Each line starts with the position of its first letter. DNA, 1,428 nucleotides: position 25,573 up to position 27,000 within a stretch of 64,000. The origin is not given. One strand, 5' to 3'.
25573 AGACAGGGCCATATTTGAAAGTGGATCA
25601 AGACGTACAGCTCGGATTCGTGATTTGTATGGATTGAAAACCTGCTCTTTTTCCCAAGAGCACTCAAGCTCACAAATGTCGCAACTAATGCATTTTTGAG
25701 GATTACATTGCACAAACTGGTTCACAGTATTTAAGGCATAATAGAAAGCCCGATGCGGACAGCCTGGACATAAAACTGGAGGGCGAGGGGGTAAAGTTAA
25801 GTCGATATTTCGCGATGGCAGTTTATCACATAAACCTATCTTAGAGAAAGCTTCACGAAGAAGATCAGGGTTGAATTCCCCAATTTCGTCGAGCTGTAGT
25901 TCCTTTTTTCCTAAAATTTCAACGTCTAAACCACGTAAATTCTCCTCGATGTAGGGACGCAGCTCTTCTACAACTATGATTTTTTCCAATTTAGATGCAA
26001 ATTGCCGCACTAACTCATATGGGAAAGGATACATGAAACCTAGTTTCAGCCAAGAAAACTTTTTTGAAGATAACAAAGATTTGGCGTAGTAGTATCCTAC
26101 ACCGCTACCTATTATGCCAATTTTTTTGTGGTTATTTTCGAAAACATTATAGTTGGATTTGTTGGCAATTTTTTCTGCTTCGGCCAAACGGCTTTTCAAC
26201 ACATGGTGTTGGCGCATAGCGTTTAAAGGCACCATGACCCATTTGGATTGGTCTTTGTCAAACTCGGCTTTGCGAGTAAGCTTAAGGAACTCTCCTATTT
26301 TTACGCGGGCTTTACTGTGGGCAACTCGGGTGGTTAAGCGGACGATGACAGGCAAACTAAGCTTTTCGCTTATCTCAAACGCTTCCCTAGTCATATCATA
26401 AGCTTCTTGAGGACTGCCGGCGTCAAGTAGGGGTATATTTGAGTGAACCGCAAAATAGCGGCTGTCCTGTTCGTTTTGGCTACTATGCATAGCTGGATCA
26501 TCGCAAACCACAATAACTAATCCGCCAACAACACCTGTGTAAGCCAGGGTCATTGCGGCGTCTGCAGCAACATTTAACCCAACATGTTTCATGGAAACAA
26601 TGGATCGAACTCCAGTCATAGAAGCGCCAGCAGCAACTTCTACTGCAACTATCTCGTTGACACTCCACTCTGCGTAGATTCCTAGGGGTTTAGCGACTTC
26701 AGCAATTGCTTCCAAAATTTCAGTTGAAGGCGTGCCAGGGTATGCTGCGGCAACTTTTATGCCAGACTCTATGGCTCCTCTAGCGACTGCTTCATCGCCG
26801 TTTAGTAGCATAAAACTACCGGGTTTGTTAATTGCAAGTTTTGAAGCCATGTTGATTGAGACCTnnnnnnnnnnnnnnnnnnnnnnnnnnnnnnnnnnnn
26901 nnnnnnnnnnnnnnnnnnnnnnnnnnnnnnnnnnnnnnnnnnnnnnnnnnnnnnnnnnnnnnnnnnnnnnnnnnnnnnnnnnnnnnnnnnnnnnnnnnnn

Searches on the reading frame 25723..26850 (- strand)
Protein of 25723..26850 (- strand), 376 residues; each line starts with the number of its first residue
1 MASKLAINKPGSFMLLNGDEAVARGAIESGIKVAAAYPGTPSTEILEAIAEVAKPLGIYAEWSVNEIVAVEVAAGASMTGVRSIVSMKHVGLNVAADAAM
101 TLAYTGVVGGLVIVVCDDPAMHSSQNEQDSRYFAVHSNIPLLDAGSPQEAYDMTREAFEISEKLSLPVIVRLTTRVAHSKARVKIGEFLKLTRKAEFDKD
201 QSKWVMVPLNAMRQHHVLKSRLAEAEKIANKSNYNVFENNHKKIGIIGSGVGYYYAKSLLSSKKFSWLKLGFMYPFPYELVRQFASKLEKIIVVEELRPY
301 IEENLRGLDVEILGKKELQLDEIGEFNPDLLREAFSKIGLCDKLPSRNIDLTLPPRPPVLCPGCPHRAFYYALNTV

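Call 66: find_homologous_proteins(query=window:25723-26850:-, max_evalue=1e-20)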
Query seq(376 aa) (376 aa): 8000 proteins with E <= 1e-20 among 8000 candidates; the best 120 are listed.
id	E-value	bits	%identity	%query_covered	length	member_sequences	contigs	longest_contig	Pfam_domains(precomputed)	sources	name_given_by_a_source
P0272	2.2e-194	663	77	100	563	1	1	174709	PF14697.12,PF01855.25,PF13247.12,PF00037.33,PF12838.13,PF25160.2,PF13237.12,PF13187.12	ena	-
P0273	9.1e-188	642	75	100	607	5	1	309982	PF01855.25,PF02775.27,PF00037.33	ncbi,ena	-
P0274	7.3e-186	635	73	100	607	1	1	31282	PF01855.25,PF02775.27,PF00037.33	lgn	-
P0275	1.5e-184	631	74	99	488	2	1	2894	PF01855.25,PF12837.13,PF13247.12,PF00037.33,PF12838.13,PF25160.2,PF13187.12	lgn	-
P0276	4.6e-184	629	74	99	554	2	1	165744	PF14697.12,PF01855.25,PF13247.12,PF00037.33,PF12838.13,PF25160.2,PF13237.12,PF13187.12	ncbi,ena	-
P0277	1.0e-183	628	74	99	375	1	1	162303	PF01855.25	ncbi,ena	-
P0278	1.1e-183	628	73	100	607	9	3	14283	PF01855.25,PF02775.27,PF00037.33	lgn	-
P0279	4.4e-182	623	72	100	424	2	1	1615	PF01855.25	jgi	jgi:indolepyruvate ferredoxin oxidoreductase alpha subunit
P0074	8.2e-182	622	74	100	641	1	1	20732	PF01855.25,PF02775.27,PF13247.12,PF00037.33,PF12838.13,PF25160.2,PF13187.12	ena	-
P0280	1.3e-181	621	72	100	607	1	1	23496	PF01855.25,PF02775.27,PF00037.33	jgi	jgi:indolepyruvate ferredoxin oxidoreductase alpha subunit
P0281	8.3e-181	619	72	100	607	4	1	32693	PF01855.25,PF02775.27,PF00037.33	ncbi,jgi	jgi:indolepyruvate ferredoxin oxidoreductase alpha subunit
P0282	1.7e-180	618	71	100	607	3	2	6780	PF01855.25,PF02775.27,PF12837.13,PF00037.33,PF13237.12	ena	-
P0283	9.3e-180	615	73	100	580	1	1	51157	PF01855.25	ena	-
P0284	1.5e-179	615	71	99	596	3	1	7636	PF01855.25,PF02775.27,PF12837.13,PF00037.33,PF13237.12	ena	-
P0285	6.0e-179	613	71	100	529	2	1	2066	PF01855.25,PF13247.12,PF12838.13,PF13237.12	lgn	-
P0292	8.3e-178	609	69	99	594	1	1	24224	PF01855.25,PF02775.27,PF00037.33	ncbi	-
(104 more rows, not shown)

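Call 70: find_encoding_contigs(protein=P0273, flank=8000, max_places=2)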
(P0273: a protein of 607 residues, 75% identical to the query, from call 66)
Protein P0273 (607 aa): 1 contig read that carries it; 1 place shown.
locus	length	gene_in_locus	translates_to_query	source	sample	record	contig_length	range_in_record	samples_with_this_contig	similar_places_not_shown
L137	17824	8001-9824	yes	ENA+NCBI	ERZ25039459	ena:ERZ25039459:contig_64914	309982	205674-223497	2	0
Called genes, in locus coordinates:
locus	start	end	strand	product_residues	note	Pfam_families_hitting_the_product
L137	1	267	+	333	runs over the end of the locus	PF13440:Polysacc_synt_3, PF03023:MurJ, PF01554:MatE (weak)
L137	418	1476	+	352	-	PF00483:NTP_transferase, PF12804:NTP_transf_3, PF00132:Hexapep (faint), PF25084:LbH_EIF2B, PF25087:GMPPB_C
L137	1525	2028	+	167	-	PF00908:dTDP_sugar_isom, PF14667:Polysacc_synt_C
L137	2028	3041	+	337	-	PF01073:3Beta_HSD, PF01370:Epimerase, PF02719:Polysacc_synt_2, PF04321:RmlD_sub_bind, PF07993:NAD_binding_4, PF13460:NAD_binding_10 (weak), PF16363:GDP_Man_Dehyd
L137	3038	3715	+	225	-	PF01073:3Beta_HSD, PF01370:Epimerase, PF02719:Polysacc_synt_2, PF04321:RmlD_sub_bind, PF16363:GDP_Man_Dehyd, PF07993:NAD_binding_4 (weak)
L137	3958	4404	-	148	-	PF19571:ACT_8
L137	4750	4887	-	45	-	-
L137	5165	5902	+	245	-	PF00005:ABC_tran, PF12399:BCA_ABC_TP_C (weak)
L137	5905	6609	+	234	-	PF00005:ABC_tran, PF13304:AAA_21 (faint)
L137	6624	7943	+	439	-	PF00501:AMP-binding, PF04443:LuxE (faint), PF14535:AMP-binding_C_2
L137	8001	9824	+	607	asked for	PF01855:POR_N, PF02775:TPP_enzyme_C, PF00037:Fer4 (weak)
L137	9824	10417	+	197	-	PF01558:POR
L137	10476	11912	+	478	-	PF13433:Peripla_BP_5 (faint), PF13458:Peripla_BP_6, PF01094:ANF_receptor (faint)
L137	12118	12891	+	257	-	PF02653:BPD_transp_2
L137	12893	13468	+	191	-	PF02653:BPD_transp_2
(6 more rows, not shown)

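Call 71: find_encoding_contigs(protein=P0292, flank=8000, max_places=2)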
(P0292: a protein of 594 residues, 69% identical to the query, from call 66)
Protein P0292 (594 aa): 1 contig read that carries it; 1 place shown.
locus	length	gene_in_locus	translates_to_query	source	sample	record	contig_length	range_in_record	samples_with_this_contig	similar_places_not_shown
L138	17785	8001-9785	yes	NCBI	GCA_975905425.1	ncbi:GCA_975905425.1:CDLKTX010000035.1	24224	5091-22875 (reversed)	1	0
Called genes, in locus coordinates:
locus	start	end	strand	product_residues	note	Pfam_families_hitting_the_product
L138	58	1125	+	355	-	-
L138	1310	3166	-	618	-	PF09826:Beta_propel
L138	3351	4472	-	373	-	PF00155:Aminotran_1_2, PF00266:Aminotran_5 (weak), PF01212:Beta_elim_lyase (faint), PF01053:Cys_Met_Meta_PP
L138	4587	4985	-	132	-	PF19571:ACT_8, PF22629:ACT_AHAS_ss (faint), PF01842:ACT (weak)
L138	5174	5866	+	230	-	PF00005:ABC_tran, PF13304:AAA_21 (faint), PF12399:BCA_ABC_TP_C (weak)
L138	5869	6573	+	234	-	PF13555:AAA_29 (faint), PF00005:ABC_tran, PF13304:AAA_21 (faint)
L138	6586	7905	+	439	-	PF00501:AMP-binding, PF14535:AMP-binding_C_2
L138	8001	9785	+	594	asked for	PF01855:POR_N, PF00037:Fer4 (faint), PF02775:TPP_enzyme_C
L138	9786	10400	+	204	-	PF01558:POR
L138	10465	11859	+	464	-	PF13433:Peripla_BP_5 (faint), PF13458:Peripla_BP_6, PF01094:ANF_receptor (faint)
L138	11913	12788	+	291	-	PF02653:BPD_transp_2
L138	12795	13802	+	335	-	PF02653:BPD_transp_2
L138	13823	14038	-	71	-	-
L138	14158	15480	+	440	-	PF10102:DUF2341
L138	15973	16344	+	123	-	PF03061:4HBT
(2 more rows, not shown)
